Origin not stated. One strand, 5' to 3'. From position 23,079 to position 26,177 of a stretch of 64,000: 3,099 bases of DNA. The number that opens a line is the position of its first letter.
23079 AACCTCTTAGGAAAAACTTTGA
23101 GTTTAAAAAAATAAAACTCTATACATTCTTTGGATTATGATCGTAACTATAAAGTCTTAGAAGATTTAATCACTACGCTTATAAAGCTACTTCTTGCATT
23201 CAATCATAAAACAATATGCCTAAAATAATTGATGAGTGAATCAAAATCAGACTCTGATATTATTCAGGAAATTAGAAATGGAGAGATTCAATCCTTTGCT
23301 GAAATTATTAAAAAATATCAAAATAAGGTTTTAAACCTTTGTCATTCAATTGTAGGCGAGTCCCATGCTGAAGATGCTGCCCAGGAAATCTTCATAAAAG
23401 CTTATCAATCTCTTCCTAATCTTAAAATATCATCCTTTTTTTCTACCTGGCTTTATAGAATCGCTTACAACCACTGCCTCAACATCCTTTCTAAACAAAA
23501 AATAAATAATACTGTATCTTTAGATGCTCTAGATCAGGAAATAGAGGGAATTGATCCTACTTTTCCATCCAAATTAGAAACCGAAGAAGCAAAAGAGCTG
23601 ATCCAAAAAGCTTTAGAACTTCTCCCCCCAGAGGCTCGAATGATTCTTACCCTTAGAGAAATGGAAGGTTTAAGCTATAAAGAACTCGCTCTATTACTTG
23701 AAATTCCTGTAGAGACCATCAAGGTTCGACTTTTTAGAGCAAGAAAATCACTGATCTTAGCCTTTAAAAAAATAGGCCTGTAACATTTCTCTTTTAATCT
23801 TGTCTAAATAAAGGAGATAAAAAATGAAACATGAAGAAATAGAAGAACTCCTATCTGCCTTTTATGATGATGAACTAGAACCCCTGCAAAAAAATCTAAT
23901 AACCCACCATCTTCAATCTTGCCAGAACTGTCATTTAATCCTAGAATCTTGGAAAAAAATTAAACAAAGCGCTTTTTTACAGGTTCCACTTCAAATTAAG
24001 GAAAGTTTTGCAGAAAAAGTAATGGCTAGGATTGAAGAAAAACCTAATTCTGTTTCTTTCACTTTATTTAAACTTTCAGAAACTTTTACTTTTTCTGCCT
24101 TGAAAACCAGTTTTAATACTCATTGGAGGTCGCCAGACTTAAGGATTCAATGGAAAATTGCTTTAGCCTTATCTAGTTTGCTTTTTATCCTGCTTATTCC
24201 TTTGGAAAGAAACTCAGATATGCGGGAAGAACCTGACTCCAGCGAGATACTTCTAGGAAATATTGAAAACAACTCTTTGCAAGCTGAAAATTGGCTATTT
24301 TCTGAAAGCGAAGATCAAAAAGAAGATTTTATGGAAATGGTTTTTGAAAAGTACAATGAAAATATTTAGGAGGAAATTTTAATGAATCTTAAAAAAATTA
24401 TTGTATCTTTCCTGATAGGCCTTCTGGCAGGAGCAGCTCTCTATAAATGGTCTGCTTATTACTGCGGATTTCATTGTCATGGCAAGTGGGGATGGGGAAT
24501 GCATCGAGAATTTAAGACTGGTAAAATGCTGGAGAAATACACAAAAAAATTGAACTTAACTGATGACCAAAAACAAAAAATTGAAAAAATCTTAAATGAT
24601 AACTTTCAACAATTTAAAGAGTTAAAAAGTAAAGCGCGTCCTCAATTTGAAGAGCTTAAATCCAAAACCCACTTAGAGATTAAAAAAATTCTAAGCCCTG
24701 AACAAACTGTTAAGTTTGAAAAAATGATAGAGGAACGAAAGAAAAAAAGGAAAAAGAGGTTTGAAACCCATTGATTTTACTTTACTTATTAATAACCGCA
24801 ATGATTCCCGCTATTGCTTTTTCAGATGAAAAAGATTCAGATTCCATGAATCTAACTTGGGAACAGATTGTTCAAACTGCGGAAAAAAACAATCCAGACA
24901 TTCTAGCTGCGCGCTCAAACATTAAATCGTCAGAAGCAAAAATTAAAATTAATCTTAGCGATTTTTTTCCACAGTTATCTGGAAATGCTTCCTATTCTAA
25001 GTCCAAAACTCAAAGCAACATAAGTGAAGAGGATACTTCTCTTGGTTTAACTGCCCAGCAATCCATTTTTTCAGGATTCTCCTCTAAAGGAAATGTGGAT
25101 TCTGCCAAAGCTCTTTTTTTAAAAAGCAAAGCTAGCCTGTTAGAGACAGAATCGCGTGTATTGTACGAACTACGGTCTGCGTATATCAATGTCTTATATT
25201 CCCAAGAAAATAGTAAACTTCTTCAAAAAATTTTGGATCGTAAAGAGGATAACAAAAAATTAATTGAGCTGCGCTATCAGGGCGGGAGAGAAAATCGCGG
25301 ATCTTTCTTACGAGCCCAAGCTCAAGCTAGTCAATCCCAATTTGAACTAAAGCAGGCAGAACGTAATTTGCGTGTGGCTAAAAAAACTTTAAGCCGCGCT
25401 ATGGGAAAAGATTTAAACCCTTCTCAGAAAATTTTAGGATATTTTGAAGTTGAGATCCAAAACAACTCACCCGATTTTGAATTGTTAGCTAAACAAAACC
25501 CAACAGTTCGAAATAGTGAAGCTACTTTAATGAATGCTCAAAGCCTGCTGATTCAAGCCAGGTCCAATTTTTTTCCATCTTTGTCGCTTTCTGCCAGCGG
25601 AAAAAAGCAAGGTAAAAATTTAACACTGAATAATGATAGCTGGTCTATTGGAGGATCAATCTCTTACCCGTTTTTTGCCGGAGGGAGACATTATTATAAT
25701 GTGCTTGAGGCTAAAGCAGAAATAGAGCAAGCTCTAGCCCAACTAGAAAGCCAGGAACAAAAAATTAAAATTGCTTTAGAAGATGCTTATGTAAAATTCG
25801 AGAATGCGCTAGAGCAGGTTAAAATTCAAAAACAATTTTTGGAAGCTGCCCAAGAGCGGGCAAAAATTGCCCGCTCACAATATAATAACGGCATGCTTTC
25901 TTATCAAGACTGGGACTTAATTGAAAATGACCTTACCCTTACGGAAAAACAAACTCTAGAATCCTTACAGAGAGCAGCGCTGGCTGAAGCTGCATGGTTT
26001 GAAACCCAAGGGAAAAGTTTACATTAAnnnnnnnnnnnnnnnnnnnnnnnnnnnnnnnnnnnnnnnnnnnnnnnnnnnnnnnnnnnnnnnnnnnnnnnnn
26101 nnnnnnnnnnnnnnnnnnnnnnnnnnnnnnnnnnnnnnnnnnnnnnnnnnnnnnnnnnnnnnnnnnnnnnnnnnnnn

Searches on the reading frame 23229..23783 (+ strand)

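Call 44: search_protein_families(library=pfam, proteins=[window:23229-23783:+], max_evalue=0.00001)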
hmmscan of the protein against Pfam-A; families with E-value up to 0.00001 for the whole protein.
window:23229-23783:+ (184 aa): 4 families
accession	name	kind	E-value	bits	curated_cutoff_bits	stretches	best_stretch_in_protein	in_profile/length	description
PF08281.18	Sigma70_r4_2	-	3.2e-17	62.3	25.7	1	123-175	2-54/54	Sigma-70, region 4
PF04542.20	Sigma70_r2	-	5.8e-14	52.1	24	1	27-91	2-69/71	Sigma-70 region 2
PF04545.22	Sigma70_r4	-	1.9e-09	37.4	24.1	1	128-175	1-48/50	Sigma-70, region 4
PF07638.17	Sigma70_ECF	-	1.5e-07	31.9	21.1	1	9-173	5-177/185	ECF sigma factor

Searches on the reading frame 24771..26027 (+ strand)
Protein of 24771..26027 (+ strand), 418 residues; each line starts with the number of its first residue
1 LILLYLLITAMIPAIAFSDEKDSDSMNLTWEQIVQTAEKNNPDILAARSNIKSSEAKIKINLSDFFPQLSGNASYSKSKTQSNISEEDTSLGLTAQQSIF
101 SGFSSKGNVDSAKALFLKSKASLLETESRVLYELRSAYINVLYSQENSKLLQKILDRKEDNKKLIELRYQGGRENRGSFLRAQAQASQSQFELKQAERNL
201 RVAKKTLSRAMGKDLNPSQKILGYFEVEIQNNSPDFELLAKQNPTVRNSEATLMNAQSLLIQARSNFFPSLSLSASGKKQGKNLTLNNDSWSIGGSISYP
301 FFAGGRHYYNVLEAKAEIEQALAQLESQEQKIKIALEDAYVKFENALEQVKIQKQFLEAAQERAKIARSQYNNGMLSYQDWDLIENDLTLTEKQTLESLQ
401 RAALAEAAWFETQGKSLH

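Call 44: search_protein_families(library=pfam, proteins=[window:24771-26027:+], max_evalue=0.00001)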
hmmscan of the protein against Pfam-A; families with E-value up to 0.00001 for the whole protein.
window:24771-26027:+ (418 aa): 1 family
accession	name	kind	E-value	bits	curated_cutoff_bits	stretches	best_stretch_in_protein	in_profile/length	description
PF02321.23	OEP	-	1.5e-64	217.7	22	2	31-212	2-187/187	Outer membrane efflux protein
